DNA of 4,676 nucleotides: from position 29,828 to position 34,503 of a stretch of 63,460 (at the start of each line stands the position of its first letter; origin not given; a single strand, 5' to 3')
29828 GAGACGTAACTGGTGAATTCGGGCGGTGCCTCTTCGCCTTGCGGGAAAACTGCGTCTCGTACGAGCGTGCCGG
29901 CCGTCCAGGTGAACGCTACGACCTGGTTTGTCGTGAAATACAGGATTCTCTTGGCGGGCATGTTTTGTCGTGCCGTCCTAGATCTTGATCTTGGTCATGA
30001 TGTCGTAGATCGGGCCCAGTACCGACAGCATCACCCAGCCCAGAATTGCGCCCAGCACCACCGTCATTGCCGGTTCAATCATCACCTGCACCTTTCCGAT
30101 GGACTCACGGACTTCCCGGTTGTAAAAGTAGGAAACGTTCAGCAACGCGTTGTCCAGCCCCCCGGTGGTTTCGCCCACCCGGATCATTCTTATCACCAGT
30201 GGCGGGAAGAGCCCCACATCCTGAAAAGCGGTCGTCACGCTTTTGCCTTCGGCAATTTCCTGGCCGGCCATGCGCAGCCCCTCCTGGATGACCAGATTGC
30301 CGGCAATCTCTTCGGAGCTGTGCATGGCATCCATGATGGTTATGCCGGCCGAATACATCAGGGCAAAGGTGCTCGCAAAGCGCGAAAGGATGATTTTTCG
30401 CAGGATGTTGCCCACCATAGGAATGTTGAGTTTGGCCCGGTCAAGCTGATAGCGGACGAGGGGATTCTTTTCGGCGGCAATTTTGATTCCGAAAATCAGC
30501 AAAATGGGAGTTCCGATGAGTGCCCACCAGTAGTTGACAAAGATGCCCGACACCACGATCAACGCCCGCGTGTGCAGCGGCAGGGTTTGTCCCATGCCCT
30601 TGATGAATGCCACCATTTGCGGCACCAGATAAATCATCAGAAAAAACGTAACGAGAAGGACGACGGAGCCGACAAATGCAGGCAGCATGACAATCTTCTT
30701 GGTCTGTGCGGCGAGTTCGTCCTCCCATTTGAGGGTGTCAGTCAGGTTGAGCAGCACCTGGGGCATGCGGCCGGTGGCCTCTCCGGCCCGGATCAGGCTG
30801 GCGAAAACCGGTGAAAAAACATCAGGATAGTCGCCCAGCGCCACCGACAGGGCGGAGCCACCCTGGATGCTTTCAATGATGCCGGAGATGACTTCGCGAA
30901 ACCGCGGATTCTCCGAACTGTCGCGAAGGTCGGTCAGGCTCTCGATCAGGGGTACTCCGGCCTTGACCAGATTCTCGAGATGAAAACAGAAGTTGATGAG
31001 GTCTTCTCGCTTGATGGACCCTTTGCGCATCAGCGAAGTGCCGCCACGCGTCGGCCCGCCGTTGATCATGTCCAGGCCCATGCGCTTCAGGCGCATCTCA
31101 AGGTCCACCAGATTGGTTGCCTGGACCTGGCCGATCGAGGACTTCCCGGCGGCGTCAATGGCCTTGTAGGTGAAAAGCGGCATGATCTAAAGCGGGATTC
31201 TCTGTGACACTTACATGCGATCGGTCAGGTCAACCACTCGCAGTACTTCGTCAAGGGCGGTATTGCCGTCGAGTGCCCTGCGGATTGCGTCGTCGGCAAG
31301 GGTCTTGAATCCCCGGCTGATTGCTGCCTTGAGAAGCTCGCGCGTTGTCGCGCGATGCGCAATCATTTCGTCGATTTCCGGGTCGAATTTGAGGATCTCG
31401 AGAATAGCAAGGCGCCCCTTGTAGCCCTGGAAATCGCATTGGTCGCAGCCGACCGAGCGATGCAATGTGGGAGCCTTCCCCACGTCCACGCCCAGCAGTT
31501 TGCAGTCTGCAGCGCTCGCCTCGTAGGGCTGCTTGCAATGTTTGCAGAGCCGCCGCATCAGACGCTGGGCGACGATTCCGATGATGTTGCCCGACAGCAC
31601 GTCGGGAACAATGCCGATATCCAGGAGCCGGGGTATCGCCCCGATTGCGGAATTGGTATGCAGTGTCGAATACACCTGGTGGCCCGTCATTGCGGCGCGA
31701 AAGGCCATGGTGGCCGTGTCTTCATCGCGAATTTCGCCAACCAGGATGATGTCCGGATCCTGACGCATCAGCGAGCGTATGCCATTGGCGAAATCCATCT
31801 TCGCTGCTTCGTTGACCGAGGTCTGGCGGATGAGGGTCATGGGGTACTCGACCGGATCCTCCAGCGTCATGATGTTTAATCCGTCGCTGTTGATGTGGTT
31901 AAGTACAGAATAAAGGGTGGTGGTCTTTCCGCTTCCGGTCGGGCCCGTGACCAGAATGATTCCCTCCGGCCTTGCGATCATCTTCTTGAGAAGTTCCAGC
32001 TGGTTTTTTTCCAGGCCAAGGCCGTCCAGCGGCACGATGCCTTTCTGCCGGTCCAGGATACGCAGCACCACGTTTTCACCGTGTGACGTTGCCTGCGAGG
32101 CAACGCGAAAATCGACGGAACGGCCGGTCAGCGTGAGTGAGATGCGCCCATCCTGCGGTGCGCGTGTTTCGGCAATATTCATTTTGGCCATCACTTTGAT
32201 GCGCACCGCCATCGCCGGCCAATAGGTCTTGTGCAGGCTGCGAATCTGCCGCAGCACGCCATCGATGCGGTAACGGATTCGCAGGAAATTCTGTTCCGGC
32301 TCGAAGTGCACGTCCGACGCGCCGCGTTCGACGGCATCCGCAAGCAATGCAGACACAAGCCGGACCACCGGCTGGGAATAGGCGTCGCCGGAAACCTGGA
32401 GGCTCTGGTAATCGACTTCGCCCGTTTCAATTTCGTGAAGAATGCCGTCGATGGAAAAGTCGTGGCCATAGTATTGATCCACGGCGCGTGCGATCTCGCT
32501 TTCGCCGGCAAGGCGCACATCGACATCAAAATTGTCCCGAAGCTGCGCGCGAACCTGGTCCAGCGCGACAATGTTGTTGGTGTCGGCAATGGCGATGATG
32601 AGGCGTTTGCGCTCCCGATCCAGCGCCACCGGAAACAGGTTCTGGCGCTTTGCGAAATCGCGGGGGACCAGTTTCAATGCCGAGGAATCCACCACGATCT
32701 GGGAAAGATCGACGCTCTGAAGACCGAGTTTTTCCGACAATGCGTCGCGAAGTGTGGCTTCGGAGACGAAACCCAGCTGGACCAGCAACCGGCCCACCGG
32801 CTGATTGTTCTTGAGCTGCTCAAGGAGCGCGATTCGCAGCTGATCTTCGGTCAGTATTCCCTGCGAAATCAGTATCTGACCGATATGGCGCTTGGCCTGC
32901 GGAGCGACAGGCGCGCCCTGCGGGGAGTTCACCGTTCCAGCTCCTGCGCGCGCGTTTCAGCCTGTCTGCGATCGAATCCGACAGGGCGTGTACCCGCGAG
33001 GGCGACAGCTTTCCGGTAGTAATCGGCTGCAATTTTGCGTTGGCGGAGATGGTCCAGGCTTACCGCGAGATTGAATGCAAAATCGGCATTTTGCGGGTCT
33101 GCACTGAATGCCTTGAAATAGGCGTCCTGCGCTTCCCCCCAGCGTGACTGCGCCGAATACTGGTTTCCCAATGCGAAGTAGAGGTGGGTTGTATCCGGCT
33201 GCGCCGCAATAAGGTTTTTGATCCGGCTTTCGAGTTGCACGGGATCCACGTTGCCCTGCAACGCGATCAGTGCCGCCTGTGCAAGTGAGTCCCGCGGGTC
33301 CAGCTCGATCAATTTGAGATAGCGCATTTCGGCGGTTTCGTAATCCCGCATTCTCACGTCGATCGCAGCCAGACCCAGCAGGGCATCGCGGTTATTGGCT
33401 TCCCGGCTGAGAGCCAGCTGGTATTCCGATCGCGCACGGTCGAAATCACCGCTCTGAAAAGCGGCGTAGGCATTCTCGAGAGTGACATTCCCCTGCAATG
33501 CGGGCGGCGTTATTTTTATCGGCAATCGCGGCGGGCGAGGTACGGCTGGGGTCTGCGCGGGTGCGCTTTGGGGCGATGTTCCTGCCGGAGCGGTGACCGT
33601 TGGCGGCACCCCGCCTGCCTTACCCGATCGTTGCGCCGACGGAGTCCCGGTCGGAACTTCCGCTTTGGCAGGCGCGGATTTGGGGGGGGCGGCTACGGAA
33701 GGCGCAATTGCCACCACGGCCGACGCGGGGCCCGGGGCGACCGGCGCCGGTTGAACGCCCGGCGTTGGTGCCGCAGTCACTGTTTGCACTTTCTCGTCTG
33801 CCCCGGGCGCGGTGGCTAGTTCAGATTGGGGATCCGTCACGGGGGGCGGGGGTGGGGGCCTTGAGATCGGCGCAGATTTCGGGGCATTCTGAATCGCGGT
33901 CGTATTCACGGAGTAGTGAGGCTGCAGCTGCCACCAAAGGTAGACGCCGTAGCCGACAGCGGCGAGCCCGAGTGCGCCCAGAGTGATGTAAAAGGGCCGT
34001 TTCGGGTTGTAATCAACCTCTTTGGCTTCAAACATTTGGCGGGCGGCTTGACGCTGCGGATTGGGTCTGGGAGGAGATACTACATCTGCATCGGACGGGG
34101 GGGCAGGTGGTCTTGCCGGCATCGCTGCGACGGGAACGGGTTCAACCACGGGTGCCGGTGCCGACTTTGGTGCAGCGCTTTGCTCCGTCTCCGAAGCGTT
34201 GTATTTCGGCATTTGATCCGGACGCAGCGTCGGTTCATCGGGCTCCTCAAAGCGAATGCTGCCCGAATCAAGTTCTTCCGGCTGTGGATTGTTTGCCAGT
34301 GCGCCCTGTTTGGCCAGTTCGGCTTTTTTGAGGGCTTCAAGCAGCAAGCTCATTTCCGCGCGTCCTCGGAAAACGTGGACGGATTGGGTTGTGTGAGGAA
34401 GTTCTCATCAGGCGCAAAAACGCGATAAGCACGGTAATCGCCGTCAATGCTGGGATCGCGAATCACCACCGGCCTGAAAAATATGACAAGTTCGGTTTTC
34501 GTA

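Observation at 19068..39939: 21-kb sigma-54-wired, MSHA-like type IV filament locus with an atypical parts list, between core genes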

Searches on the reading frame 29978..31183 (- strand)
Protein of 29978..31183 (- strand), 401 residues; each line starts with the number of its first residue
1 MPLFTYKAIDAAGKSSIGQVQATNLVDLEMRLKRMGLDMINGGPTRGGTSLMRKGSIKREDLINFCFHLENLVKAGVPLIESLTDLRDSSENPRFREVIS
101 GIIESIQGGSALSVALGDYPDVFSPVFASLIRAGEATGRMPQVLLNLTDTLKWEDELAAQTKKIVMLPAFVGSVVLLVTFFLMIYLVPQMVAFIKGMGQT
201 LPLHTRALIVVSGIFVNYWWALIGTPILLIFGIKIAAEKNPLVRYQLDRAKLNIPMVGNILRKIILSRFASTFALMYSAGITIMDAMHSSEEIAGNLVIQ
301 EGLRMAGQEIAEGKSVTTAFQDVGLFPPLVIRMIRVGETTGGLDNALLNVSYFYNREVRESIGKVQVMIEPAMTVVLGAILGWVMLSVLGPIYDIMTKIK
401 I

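Call 5: search_protein_families(library=pfam, proteins=[window:29978-31183:-], max_evalue=0.01)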
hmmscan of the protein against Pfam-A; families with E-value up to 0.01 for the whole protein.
window:29978-31183:- (401 aa): 1 family
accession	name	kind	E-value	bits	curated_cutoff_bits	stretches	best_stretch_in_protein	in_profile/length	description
PF00482.28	T2SSF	-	7e-49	165.4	25.2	2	65-188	1-125/125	Type II secretion system (T2SS), protein F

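Call 7: search_protein_families(library=ncbifam, proteins=[window:29978-31183:-], max_evalue=0.01)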
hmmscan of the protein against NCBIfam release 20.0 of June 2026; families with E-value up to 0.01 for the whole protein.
window:29978-31183:- (401 aa): 6 families
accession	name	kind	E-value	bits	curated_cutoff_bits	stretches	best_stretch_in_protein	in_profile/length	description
TIGR02120.1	GspF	equivalog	1.6e-90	304.3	424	1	4-396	1-398/401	type II secretion system inner membrane protein GspF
NF052607.1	T4PiliAsmPilCThrm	equivalog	2.6e-73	247.4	700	1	1-399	1-404/406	type IV pilus assembly protein PilC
NF052606.1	T4PiliAsmPilCMyx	equivalog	7.2e-72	242.5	700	1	2-400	20-419/419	type IV pilus assembly protein PilC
NF047826.1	T3SSXpsF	equivalog_domain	7.6e-66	222.6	650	1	1-398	1-403/405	type II secretion system protein XpsF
NF007861.0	PRK10573.1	equivalog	6e-65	219.8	401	1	3-395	6-394/401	protein transport protein HofC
NF041012.2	T4P_ComGB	equivalog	5.2e-32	111.5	240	1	63-396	4-331/332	competence type IV pilus assembly protein ComGB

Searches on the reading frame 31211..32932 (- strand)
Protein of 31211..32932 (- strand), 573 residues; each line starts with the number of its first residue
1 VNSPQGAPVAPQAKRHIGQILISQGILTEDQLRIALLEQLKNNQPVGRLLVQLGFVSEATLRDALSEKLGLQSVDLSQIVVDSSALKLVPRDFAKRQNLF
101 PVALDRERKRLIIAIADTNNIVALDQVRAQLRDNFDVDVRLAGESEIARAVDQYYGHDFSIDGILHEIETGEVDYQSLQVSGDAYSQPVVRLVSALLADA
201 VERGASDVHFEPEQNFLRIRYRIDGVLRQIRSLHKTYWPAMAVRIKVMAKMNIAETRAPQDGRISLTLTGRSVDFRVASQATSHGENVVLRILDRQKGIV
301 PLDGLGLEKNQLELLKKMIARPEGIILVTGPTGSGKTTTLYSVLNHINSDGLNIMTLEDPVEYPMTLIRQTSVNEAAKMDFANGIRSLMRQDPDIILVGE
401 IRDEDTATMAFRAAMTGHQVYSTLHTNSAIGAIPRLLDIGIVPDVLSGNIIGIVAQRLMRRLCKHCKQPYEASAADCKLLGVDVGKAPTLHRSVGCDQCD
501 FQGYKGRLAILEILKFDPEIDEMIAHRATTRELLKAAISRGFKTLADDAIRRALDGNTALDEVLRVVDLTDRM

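Call 5: search_protein_families(library=pfam, proteins=[window:31211-32932:-], max_evalue=0.01)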
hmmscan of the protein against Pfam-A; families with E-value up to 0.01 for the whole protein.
window:31211-32932:- (573 aa): 15 families
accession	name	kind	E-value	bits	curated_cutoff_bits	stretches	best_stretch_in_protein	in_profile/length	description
PF00437.27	T2SSE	-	2.7e-125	418.3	24.9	1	186-565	5-370/370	Type II/IV secretion system protein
PF05157.20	MshEN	-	6.2e-15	55.4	23.1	1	69-158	1-87/90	MshEN domain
PF13604.12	AAA_30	-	6e-06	26.6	27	1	307-356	2-51/191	AAA domain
PF13191.12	AAA_16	-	9.3e-06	26.7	32.6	1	309-363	9-63/167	AAA ATPase domain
PF13401.12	AAA_22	-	0.00018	22.3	27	1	322-358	4-42/130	AAA domain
PF25199.1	nSTAND_NTPase5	-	0.00041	20.6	34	1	320-361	38-80/145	Novel STAND NTPase 5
PF13086.12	AAA_11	-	0.00069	19.9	27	1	307-349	2-43/257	AAA domain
PF20720.3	nSTAND3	-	0.001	19.2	27.2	1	322-362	16-56/155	Novel STAND NTPase 3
PF00004.35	AAA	-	0.0022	18.9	21.2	0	326-401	1-66/131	ATPase family associated with various cellular activities (AAA)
PF01637.24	ATPase_2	-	0.0022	18.3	33.2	0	312-349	8-46/225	ATPase domain predominantly from Archaea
PF12775.13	AAA_7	-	0.0029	17.6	25.8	1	313-356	23-66/181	P-loop containing dynein motor region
PF13245.12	AAA_19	-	0.0034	18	25.1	0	320-351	8-39/134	AAA domain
PF13173.12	AAA_14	-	0.0057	17.1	27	0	324-367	3-47/129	AAA domain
PF03266.21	NTPase_1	-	0.0062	16.8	23.9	0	326-354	2-30/168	NTPase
PF13555.12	AAA_29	-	0.0067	16.6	27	0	320-340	19-39/61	P-loop containing region of AAA domain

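Call 7: search_protein_families(library=ncbifam, proteins=[window:31211-32932:-], max_evalue=0.01)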
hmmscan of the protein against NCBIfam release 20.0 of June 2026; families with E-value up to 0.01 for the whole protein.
window:31211-32932:- (573 aa): 26 families (the best 25 are shown)
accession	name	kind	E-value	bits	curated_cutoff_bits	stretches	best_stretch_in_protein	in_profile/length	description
TIGR02533.1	type_II_gspE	equivalog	4e-157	523.8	630.25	1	88-566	3-485/486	type II secretion system ATPase GspE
TIGR02538.1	type_IV_pilB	equivalog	1.1e-154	516.2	675.65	1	17-567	2-562/564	type IV-A pilus assembly ATPase PilB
NF053534.1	T4PilAsmATPsTfpB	equivalog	2.8e-129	432.1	850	1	57-568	64-583/584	type IV pilus assembly ATPase TfpB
NF007755.0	PRK10436.1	equivalog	3.1e-126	421.8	617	1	102-569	20-461/465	type II secretion system protein GspE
NF041000.1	ATPase_ComGA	equivalog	1.9e-75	253.3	300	1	195-460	2-266/267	competence type IV pilus ATPase ComGA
TIGR01420.1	pilT_fam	subfamily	4.3e-57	193.9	319.1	1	194-461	3-270/343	PilT/PilU family type 4a pilus ATPase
TIGR02525.1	plasmid_TraJ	equivalog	5.3e-25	88.2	368.3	1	270-438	97-271/372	plasmid transfer ATPase TraJ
TIGR02524.1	dot_icm_DotB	equivalog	2.8e-22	79.4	463.3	1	317-437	128-257/358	Dot/Icm type IV secretion system ATPase DotB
NF058587.1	archaellum_moto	equivalog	4.2e-19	68.7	550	1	325-437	277-394/527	archaellum flagellar ATPase motor FlaI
NF012033.0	PRK15489.1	equivalog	2.7e-16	58.9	537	1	12-152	488-624/703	glycosyl transferase family protein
NF053729.1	c-di-GMP_motif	domain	6.8e-16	57.8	38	1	17-67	2-52/53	cyclic di-GMP-binding domain-containing protein, MshE-related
TIGR02782.1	TrbB_P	equivalog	1.8e-14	53.7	304.55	1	309-436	123-252/303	P-type conjugative transfer ATPase TrbB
TIGR02788.1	VirB11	equivalog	7.5e-14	51.5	249.95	1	311-437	133-263/308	P-type DNA transfer ATPase VirB11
NF008411.1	PRK11234.1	equivalog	1.1e-13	50.5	1170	1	13-160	478-622/723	cyclic di-3',5'-guanylate-activated glycosyltransferase NfrB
NF010407.0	PRK13833.1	subfamily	1.2e-13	51.2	499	1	309-437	131-260/323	conjugal transfer protein TrbB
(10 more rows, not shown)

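Call 27: search_solved_structures(query=window:31211-32929:-, max_evalue=1e-20)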
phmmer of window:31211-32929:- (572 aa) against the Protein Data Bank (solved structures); distinct sequences matched with E-value up to 1e-20: 21.
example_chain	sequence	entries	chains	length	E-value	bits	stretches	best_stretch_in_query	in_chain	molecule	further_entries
6f8l_G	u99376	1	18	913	9.6e-127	426.9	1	10-564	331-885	Type IV pilus assembly protein PilF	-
6olj_C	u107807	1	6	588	6.4e-125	420.9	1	11-566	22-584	Type IV pilus biogenesis ATPase PilB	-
5tsg_B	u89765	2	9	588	9.6e-125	420.3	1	11-566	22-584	Type IV pilus biogenesis ATPase PilB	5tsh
5zfr_A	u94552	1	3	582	5.3e-122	411.3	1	12-566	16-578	Type IV pilus biogenesis ATPase PilB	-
3jc8_Ba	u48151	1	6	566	3.9e-120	405.2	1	15-563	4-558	Type IV-A pilus assembly ATPase PilB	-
4pht_A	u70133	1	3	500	8.3e-117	394.2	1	84-566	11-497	General secretory pathway protein E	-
4ksr_A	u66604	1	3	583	6.5e-111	374.7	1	185-566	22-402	Type II secretion system protein E, Hemolysin-coregulated protein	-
4kss_A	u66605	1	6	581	6.7e-111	374.7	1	185-566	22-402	Type II secretion system protein E, hemolysin-coregulated protein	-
1p9r_A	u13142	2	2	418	1.4e-110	373.6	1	185-564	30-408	General secretion pathway protein E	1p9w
5oiu_A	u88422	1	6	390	1.3e-93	317.6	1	190-564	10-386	Type IV pilus assembly protein PilF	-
6ejf_A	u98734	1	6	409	1.5e-93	317.4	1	191-564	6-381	Type IV pilus assembly protein PilF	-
5it5_F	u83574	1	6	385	1.6e-93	317.3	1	191-564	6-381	ATP binding motif-containing protein PilF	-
2ewv_A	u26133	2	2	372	3.6e-36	128.1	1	194-461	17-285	twitching motility protein PilT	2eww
2gsz_A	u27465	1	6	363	4.7e-36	127.7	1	194-461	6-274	twitching motility protein PilT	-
5fl3_A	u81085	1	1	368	6.8e-33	117.3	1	191-459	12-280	PILI RETRACTION PROTEIN PILT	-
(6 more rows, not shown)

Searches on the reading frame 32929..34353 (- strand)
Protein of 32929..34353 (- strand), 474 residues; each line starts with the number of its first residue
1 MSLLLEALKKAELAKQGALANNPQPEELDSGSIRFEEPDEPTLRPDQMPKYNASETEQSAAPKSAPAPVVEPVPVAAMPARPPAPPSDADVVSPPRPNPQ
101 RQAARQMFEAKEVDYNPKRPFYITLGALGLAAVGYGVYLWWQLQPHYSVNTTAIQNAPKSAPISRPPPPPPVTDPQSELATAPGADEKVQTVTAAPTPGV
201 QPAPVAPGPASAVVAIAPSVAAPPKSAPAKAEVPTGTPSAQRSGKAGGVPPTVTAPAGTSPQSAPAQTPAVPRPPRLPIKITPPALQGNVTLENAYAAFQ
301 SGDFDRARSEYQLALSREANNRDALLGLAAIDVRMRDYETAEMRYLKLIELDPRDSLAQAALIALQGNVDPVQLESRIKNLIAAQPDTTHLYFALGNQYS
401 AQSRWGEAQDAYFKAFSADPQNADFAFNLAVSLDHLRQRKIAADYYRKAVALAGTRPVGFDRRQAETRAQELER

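Call 5: search_protein_families(library=pfam, proteins=[window:32929-34353:-], max_evalue=0.01)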
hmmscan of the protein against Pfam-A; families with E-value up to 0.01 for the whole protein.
window:32929-34353:- (474 aa): 10 families
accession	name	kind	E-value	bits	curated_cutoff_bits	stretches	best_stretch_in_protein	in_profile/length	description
PF07719.23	TPR_2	-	5.5e-09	35.9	27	0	423-453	1-31/34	Tetratricopeptide repeat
PF13428.12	TPR_14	-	3.2e-08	33.9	23.5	1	295-330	8-43/44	Tetratricopeptide repeat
PF14559.12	TPR_19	-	5.4e-08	33.5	25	1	298-362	1-65/68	Tetratricopeptide repeat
PF13432.12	TPR_16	-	1.2e-06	29.3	32.7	1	393-455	1-63/65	Tetratricopeptide repeat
PF13431.12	TPR_17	-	1.1e-05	25.8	24.4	0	412-438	2-28/34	Tetratricopeptide repeat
PF00515.34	TPR_1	-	1.3e-05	25.2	27.8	0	392-422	4-34/34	Tetratricopeptide repeat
PF13181.12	TPR_8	-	5e-05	23.6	25.7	0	295-321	8-34/34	Tetratricopeptide repeat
PF13414.12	TPR_11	-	0.0002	21.4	26.8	0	396-431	1-36/42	TPR repeat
PF23914.1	TPR_CcmH_CycH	-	0.002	18.4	42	0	382-433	43-94/158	Cytochrome c-type biogenesis protein H TPR domain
PF13424.12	TPR_12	-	0.0087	16.7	30.1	0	293-352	8-75/77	Tetratricopeptide repeat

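Call 7: search_protein_families(library=ncbifam, proteins=[window:32929-34353:-], max_evalue=0.01)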
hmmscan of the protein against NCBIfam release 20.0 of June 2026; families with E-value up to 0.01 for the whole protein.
window:32929-34353:- (474 aa): 16 families
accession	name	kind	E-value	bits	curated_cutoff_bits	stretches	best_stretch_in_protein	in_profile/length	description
TIGR02552.1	LcrH_SycD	equivalog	1.6e-13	50.5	104.8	2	381-456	44-119/136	SycD/LcrH family type III secretion system chaperone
NF033920.0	C39_PA2778_fam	equivalog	1.8e-11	43.9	150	1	364-453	165-254/255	PA2778 family cysteine peptidase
TIGR02917.1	PEP_TPR_lipo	equivalog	1e-10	40.2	312.2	2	294-366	471-543/899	XrtA/PEP-CTERM system TPR-repeat protein PrsT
TIGR02521.1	type_IV_pilW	equivalog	2e-08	34.1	154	2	388-453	30-95/234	type IV pilus biogenesis/stability protein PilW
NF040959.1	MamA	equivalog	3.6e-08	33.1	200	1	381-454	97-170/204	magnetosome protein MamA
NF008520.0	PRK11447.1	equivalog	3.8e-08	31.6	858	1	291-448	354-520/1157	cellulose synthase complex outer membrane protein BcsC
TIGR00540.1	TPR_hemY_coli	hypoth_equivalog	7e-08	31.6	142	1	370-449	307-385/385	heme biosynthesis-associated TPR protein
NF008017.0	PRK10747.1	equivalog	5.5e-06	25.5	608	1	369-452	308-390/398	protoheme IX biogenesis protein HemY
NF033758.1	gliding_GltE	equivalog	1.3e-05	24.4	225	1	374-455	275-357/411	adventurous gliding motility TPR repeat lipoprotein GltE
NF053607.1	CHU_0125_OmpA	equivalog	4.5e-05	22.2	620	0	379-453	43-117/639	CHU_0125 family OmpA-like outer membrane integrity protein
NF047371.1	FlcA_CTERM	equivalog_domain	7.8e-05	21.3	300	0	296-350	481-535/646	periplasmic flagellar collar protein FlcA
TIGR03939.1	PGA_TPR_OMP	equivalog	8.5e-05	21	366.65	1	295-389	93-188/800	poly-beta-1,6 N-acetyl-D-glucosamine export porin PgaA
TIGR02795.1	tol_pal_ybgF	equivalog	0.00012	22.7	90.1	0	295-361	46-115/119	tol-pal system protein YbgF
NF033762.1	social_mot_Tgl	equivalog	0.00041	19.8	225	0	291-365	34-109/252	social motility TPR repeat lipoprotein Tgl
NF047507.1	TPR_BatC_Lepto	exception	0.00043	19.8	175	0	391-429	98-136/214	TPR repeat-containing protein BatC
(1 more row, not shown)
